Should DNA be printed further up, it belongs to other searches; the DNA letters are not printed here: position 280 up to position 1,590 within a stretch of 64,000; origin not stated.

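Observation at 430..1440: Deoxynucleoside kinase fused to a MazG-like pyrophosphohydrolase domain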

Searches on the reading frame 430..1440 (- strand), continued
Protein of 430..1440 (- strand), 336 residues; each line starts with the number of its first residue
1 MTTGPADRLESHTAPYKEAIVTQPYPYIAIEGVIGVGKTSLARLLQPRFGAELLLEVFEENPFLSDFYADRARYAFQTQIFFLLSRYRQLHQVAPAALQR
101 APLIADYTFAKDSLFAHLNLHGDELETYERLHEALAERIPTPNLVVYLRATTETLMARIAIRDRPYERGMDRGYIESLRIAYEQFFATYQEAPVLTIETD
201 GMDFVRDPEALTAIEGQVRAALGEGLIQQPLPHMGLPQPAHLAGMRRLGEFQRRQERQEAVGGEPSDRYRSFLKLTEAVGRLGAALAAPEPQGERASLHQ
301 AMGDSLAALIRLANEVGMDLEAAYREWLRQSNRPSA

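Call 58: list_cluster_members(proteins=[P0001, P0003, P0069, P0075, P0104, P0117, P0098, P0061])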
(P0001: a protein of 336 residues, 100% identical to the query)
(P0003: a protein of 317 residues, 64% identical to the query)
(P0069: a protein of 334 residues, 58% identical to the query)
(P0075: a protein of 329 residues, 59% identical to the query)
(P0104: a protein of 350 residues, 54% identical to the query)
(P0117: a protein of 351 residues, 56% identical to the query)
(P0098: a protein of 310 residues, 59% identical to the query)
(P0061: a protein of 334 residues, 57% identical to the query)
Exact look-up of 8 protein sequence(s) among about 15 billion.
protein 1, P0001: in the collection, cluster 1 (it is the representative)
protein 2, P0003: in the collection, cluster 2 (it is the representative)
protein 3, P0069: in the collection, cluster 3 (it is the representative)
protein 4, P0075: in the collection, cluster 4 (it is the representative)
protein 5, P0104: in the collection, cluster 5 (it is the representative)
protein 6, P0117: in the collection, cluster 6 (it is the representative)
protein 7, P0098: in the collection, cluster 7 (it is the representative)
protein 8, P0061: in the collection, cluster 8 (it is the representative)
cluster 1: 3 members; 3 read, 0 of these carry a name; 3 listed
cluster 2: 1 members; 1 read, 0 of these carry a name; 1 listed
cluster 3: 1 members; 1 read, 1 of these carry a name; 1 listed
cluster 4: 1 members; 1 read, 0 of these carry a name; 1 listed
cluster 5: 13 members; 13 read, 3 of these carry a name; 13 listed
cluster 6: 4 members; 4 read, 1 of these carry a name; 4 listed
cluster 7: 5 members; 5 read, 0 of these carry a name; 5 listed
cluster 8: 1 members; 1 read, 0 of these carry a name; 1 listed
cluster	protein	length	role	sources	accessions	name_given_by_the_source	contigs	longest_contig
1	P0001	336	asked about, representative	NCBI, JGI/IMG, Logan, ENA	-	-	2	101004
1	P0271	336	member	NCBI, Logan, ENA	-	-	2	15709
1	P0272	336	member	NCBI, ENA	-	-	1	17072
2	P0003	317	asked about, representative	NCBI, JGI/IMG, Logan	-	-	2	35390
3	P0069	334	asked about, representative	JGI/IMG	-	deoxyadenosine/deoxycytidine kinase/NTP pyrophosphatase (non-canonical NTP hydrolase)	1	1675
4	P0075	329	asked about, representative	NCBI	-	-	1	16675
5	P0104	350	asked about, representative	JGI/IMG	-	deoxyadenosine/deoxycytidine kinase/NTP pyrophosphatase (non-canonical NTP hydrolase)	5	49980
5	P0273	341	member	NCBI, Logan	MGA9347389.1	MAG: deoxynucleoside kinase [Anaerolineae bacterium]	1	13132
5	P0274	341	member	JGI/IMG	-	deoxyguanosine kinase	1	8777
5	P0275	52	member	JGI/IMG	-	-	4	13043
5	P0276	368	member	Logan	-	-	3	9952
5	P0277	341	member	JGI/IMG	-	-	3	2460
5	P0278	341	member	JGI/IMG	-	-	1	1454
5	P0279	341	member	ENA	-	-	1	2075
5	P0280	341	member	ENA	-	-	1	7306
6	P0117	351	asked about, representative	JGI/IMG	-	-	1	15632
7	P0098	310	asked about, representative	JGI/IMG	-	-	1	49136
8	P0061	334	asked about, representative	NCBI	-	-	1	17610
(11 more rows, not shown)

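Call 59: find_encoding_contigs(protein=P0004, flank=1500, max_places=1)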
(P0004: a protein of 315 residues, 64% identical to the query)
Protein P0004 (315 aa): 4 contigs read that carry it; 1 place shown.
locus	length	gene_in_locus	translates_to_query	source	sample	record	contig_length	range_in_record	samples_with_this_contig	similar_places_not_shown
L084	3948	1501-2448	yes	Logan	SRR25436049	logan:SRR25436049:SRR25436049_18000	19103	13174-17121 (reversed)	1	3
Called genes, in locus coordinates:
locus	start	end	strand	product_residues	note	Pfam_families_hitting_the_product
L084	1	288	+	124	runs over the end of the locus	PF01245:Ribosomal_L19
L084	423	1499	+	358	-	PF01926:MMR_HSR1, PF02421:FeoB_N (faint), PF06071:YchF-GTPase_C, PF02824:TGS (weak)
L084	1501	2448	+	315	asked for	PF01712:dNK, PF13238:AAA_18 (faint), PF02223:Thymidylate_kin (faint)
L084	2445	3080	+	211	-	PF01712:dNK, PF13238:AAA_18 (weak)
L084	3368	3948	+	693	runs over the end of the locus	PF00496:SBP_bac_5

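Call 60: find_encoding_contigs(protein=P0014, flank=1500, max_places=1)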
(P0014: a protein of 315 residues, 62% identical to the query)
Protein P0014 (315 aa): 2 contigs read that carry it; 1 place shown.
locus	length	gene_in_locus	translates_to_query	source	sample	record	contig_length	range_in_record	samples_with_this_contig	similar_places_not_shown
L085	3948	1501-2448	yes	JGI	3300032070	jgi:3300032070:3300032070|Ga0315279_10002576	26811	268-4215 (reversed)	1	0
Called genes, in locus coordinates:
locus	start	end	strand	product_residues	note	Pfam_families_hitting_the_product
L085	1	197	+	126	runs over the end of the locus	PF01245:Ribosomal_L19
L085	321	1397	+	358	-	PF01926:MMR_HSR1, PF06071:YchF-GTPase_C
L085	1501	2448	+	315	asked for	PF01712:dNK, PF13238:AAA_18 (faint), PF02223:Thymidylate_kin (weak)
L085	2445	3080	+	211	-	PF01712:dNK, PF13238:AAA_18 (faint)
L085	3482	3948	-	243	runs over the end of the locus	?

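Call 61: find_encoding_contigs(protein=P0032, flank=1500, max_places=1)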
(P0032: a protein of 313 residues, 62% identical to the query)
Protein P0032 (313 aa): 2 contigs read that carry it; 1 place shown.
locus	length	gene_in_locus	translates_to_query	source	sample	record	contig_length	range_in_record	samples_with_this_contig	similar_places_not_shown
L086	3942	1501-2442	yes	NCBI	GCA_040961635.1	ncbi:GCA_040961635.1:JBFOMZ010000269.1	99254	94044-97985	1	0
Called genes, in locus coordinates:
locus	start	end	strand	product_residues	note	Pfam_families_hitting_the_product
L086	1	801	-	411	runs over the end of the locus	PF07992:Pyr_redox_2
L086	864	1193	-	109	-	PF25213:HVO_A0261_N (faint), PF12840:HTH_20, PF01022:HTH_5, PF12802:MarR_2, PF13412:HTH_24 (weak), PF09339:HTH_IclR (weak)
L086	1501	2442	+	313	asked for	PF00485:PRK (faint), PF01712:dNK, PF02223:Thymidylate_kin (weak), PF13238:AAA_18 (faint)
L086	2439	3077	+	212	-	PF01712:dNK, PF13238:AAA_18 (weak)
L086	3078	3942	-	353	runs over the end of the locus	PF00072:Response_reg, PF00196:GerE, PF00072:Response_reg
